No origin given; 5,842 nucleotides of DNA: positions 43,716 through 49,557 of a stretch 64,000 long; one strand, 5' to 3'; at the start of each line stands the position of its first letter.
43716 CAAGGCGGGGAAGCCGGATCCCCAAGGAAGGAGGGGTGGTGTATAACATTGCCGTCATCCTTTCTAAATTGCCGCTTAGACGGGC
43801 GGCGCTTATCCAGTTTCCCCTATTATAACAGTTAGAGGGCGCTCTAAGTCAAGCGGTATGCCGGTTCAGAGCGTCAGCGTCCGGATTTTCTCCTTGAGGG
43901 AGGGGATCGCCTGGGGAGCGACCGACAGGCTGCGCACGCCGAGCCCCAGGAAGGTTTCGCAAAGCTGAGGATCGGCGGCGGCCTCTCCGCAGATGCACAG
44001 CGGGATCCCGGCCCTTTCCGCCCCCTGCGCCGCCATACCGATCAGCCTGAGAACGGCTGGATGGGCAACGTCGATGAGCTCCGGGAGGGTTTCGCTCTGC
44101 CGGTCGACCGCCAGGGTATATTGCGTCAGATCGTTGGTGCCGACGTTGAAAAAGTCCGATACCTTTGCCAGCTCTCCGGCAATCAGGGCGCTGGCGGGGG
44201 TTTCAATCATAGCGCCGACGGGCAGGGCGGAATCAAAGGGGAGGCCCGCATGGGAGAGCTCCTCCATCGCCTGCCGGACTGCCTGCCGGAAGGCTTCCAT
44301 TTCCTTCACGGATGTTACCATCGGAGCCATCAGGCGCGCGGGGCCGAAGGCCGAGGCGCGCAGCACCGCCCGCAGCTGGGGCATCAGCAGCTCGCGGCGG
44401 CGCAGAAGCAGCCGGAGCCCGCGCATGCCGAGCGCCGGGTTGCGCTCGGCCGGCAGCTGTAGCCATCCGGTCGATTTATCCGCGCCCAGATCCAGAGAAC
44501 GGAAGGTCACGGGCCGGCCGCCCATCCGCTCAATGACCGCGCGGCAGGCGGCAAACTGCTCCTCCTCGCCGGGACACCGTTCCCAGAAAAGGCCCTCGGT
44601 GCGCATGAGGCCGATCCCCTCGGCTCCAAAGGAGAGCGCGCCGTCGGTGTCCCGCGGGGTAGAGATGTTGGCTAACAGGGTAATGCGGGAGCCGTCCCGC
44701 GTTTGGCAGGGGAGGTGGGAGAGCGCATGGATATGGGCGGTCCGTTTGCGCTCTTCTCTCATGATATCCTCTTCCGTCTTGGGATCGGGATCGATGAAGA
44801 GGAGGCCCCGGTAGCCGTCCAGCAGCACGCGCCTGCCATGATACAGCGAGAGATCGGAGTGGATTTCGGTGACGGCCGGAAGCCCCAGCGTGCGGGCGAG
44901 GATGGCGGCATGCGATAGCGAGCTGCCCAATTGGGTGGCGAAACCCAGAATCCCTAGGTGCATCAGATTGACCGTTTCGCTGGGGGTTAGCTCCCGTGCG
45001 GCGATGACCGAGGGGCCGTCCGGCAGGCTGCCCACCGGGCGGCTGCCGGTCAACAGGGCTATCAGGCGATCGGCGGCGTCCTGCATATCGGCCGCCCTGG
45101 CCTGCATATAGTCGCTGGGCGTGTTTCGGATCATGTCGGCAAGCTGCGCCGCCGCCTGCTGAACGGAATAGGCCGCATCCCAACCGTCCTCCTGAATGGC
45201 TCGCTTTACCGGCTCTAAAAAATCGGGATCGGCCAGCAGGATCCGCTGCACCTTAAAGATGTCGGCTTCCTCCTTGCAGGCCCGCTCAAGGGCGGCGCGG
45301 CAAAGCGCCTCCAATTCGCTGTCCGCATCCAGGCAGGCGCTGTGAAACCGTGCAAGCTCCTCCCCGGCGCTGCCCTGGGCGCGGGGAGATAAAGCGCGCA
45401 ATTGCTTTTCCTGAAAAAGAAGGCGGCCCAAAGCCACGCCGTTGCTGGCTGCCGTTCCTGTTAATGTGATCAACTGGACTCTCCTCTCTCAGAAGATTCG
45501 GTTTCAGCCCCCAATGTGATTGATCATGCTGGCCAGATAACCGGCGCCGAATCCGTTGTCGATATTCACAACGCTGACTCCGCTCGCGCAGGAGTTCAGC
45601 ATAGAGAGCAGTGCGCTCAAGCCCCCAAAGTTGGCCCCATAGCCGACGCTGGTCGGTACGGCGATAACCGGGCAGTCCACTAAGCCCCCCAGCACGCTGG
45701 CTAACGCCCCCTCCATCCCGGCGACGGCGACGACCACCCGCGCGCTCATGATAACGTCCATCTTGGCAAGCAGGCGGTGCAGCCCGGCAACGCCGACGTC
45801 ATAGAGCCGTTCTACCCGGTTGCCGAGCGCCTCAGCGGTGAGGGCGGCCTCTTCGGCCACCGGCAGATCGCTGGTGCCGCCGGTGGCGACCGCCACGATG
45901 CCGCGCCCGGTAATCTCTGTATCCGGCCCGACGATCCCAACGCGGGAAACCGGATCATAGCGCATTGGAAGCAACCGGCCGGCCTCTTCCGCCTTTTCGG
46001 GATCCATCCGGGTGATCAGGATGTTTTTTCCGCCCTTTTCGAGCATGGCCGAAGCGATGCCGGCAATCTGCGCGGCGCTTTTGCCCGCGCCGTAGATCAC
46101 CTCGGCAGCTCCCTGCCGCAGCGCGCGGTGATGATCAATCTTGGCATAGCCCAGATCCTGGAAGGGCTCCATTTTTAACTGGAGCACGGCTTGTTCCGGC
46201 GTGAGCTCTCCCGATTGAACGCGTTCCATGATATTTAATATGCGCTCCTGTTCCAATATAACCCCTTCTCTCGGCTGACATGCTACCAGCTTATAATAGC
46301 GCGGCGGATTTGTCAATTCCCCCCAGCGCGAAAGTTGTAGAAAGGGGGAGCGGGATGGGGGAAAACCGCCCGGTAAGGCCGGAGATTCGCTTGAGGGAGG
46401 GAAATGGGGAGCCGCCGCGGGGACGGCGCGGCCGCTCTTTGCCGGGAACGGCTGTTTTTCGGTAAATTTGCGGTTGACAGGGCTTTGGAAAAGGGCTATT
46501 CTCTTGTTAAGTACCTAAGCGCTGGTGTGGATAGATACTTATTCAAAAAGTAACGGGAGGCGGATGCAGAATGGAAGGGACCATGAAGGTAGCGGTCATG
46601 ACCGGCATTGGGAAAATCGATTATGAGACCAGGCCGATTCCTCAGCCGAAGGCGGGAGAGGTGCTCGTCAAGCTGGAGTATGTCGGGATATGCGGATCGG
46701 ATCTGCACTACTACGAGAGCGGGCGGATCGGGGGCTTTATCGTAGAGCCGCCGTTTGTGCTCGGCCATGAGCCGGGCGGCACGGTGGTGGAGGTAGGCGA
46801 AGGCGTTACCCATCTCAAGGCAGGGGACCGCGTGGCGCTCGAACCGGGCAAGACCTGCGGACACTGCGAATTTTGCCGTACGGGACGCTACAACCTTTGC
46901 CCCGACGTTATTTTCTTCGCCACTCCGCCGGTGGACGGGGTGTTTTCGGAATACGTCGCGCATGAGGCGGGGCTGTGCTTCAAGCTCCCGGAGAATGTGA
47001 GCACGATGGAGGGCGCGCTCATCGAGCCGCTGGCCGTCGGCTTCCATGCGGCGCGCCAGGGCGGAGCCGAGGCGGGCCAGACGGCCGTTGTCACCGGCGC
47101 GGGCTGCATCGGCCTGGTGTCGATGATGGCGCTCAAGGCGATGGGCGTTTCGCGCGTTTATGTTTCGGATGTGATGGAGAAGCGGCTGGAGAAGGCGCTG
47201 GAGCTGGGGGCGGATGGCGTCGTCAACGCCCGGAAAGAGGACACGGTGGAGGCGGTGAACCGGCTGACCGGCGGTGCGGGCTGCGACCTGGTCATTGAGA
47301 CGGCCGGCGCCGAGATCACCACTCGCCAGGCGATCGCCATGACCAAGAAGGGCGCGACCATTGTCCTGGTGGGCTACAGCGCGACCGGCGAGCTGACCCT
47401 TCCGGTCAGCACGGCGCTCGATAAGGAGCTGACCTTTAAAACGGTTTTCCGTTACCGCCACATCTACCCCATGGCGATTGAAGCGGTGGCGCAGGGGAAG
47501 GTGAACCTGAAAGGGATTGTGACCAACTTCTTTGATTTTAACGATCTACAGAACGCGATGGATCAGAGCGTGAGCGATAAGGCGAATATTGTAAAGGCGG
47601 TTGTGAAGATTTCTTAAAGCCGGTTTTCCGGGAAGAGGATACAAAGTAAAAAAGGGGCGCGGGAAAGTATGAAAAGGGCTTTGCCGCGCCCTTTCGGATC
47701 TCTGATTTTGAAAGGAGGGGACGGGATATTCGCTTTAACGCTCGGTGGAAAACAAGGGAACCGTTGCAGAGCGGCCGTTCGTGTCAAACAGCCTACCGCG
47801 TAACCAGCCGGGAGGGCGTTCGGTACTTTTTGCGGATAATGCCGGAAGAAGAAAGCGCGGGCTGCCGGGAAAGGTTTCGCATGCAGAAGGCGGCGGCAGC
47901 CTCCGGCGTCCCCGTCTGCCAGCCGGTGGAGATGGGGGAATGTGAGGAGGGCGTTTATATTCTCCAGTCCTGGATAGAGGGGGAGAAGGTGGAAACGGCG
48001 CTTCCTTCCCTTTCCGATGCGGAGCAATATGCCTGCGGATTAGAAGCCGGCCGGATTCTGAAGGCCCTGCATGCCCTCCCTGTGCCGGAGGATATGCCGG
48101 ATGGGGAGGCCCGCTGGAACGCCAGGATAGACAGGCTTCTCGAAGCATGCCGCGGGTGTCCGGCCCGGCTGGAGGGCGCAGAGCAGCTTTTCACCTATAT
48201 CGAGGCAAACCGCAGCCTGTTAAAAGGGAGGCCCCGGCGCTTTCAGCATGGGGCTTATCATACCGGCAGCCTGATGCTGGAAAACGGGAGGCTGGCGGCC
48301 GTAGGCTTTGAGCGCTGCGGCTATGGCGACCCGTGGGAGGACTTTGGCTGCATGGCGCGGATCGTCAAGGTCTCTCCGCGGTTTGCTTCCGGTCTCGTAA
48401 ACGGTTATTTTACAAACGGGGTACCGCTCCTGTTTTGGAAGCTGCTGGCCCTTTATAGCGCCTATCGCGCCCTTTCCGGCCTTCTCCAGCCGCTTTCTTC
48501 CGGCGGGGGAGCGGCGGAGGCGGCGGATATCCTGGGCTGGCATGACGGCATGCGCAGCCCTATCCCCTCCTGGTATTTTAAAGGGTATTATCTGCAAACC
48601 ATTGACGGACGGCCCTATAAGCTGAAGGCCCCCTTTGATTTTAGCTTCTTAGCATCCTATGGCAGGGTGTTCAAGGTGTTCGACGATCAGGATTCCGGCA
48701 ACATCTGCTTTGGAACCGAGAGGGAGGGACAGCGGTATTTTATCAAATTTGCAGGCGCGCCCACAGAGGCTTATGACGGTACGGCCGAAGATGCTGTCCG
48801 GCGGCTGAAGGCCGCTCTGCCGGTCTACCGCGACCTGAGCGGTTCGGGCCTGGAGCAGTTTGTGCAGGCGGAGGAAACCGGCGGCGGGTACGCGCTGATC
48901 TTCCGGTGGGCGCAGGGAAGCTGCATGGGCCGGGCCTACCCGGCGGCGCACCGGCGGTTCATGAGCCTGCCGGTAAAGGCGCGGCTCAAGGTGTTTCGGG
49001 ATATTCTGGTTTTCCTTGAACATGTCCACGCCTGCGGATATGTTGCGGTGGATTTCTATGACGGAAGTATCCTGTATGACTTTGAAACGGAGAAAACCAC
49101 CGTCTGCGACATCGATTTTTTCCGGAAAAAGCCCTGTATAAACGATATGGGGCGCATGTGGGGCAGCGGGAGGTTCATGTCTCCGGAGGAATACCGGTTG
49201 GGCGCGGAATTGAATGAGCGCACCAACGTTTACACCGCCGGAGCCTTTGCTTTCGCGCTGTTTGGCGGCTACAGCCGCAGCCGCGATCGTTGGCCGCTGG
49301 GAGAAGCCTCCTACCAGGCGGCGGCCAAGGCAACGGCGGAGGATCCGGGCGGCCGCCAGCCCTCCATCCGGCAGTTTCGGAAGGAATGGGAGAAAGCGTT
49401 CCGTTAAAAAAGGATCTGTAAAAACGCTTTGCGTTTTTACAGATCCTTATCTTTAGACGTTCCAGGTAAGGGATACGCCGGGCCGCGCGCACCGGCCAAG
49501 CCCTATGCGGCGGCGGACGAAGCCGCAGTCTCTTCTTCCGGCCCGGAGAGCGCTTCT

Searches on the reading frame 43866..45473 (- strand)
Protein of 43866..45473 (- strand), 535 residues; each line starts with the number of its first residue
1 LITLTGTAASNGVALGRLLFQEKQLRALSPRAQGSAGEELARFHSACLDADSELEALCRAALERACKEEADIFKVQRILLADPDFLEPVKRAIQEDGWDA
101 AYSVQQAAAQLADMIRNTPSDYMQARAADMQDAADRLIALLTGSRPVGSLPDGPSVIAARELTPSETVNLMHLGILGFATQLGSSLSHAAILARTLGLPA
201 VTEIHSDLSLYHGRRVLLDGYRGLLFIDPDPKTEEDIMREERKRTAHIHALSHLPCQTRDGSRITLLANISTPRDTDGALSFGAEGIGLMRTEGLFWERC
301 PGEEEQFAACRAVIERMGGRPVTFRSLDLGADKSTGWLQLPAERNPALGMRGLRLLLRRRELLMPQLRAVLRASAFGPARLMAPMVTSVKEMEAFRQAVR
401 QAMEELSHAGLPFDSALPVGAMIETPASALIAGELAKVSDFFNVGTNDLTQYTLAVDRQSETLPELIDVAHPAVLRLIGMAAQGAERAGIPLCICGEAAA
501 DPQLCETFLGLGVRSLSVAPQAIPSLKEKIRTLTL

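Call 15: search_protein_families(library=pfam, proteins=[window:43866-45473:-], max_evalue=0.0001)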
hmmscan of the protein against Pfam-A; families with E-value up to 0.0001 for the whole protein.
window:43866-45473:- (535 aa): 3 families
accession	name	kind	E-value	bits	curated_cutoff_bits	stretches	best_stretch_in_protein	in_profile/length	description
PF02896.24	PEP-utilizers_C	-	3.5e-93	312.4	22.8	1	249-533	5-291/293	PEP-utilising enzyme, PEP-binding domain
PF05524.18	PEP-utilisers_N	-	1.9e-23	83.3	24.4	1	5-126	1-121/121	PEP-utilising enzyme, N-terminal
PF00391.29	PEP-utilizers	-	7.1e-16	58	23.1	1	154-223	4-72/72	PEP-utilising enzyme, mobile domain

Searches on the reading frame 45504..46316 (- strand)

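Call 44: search_protein_families(library=pfam, proteins=[window:45504-46316:-], max_evalue=0.0001)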
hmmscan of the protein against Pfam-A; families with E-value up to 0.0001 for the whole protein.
window:45504-46316:- (270 aa): 1 family
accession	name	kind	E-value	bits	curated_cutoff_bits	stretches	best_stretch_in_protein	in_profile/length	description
PF00731.26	AIRC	-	2.7e-15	56.6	30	1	141-265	2-126/148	AIR carboxylase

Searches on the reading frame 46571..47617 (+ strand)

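Call 16: search_protein_families(library=pfam, proteins=[window:46571-47617:+], max_evalue=0.0001)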
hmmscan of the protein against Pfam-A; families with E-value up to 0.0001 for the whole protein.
window:46571-47617:+ (348 aa): 4 families
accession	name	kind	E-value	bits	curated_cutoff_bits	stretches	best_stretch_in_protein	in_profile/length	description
PF08240.17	ADH_N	-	8.6e-32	109.9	23.5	1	28-141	2-104/104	Alcohol dehydrogenase GroES-like domain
PF00107.32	ADH_zinc_N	-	5.6e-28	97.9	31.8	1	180-307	2-128/129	Zinc-binding dehydrogenase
PF16912.11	Glu_dehyd_C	-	4e-12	46.5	34.9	1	148-346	4-210/211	Glucose dehydrogenase C-terminus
PF13602.12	ADH_zinc_N_2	-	1.5e-07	32.9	27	1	212-333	1-123/134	Zinc-binding dehydrogenase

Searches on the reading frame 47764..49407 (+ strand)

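Call 15: search_protein_families(library=pfam, proteins=[window:47764-49407:+], max_evalue=0.0001)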
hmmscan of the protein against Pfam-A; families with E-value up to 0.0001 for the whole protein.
window:47764-49407:+ (547 aa): 1 family
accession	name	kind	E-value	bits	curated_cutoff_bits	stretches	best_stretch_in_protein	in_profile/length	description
PF01636.29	APH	-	1.3e-32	113.9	23.2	1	4-216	8-230/239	Phosphotransferase enzyme family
